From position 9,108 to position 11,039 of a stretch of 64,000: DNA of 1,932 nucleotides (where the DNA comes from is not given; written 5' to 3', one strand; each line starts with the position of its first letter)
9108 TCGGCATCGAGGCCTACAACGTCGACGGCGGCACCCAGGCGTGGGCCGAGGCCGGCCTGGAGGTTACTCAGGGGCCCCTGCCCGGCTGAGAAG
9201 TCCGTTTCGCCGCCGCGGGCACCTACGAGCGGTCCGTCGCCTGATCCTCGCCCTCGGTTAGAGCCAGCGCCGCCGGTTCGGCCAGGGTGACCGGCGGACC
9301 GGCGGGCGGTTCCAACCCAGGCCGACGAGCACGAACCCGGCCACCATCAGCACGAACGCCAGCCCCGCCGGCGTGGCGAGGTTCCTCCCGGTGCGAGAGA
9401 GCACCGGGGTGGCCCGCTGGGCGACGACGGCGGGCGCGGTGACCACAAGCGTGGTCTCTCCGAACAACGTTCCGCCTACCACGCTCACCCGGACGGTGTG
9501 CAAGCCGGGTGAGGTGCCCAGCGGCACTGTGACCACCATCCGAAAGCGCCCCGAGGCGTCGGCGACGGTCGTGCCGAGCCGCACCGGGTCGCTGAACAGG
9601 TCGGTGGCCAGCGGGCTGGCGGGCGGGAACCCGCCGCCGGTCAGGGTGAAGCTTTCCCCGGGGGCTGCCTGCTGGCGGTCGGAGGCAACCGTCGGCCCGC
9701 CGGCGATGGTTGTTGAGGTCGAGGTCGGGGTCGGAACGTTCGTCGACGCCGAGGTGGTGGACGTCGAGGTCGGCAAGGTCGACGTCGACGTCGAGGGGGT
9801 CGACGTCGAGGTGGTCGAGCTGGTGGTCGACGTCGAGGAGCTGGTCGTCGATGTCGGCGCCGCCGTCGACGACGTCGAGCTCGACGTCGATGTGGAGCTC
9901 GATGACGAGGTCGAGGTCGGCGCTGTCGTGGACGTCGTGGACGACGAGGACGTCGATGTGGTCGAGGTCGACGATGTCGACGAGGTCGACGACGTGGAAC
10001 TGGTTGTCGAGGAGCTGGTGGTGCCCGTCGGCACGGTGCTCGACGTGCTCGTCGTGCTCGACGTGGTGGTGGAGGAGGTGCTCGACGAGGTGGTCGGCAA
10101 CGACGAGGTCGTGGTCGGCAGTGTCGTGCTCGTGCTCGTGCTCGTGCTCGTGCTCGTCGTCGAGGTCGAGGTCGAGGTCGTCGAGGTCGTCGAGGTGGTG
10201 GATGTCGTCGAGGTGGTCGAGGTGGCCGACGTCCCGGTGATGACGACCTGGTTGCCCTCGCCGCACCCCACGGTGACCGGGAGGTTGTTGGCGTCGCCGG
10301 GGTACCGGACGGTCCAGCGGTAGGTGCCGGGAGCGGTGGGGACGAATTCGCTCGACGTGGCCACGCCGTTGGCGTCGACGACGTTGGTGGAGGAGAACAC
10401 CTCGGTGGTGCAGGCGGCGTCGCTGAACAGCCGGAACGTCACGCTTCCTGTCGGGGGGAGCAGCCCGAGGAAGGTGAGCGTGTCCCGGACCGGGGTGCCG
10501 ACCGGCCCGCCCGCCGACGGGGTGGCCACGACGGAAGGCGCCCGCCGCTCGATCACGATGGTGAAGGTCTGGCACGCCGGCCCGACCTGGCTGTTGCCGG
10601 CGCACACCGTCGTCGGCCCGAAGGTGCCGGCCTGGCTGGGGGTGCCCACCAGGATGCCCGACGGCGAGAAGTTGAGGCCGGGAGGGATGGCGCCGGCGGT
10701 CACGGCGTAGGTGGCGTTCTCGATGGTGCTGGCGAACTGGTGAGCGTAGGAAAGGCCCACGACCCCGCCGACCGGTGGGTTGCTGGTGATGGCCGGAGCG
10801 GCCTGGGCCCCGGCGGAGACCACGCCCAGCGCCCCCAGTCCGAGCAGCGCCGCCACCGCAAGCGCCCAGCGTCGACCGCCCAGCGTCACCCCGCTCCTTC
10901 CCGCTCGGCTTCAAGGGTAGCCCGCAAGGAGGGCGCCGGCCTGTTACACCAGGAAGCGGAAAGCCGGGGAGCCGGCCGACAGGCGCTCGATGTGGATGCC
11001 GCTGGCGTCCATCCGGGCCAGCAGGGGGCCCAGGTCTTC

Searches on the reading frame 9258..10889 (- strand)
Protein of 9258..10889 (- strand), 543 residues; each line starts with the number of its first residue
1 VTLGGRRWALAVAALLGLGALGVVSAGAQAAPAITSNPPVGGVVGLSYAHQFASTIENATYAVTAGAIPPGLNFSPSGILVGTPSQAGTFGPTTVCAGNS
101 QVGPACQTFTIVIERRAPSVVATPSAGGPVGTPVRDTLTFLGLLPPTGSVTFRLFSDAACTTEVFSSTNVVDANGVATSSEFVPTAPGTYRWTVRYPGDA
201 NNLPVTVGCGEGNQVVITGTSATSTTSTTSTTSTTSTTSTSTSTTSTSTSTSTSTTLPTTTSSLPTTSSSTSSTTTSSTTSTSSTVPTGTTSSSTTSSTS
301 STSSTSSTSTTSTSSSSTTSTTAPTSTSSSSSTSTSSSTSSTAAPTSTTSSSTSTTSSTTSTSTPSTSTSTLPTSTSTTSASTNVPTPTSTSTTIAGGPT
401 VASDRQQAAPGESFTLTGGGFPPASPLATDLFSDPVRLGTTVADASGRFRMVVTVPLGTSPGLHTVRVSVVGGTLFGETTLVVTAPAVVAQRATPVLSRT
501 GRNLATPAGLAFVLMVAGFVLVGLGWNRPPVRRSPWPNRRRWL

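Call 3: search_protein_families(library=pfam, proteins=[window:9261-10889:-], max_evalue=0.1)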
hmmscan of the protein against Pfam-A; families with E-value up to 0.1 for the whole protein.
window:9261-10889:- (543 aa): 0 families

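Call 4: search_protein_families(library=ncbifam, proteins=[window:9261-10889:-], max_evalue=1)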
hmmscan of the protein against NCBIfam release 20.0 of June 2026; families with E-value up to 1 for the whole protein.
window:9261-10889:- (543 aa): 1 family
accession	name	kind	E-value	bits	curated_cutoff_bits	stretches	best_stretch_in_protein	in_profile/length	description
NF041940.1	choice_anch_X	domain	0.16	11.7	25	0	181-195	22-36/37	choice-of-anchor X domain-containing protein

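Call 7: find_encoding_contigs(protein=window:9258-10889:-, flank=10000, max_places=5)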
Protein window:9258-10889:- (543 aa): no gene with exactly this product is on record in the collection.
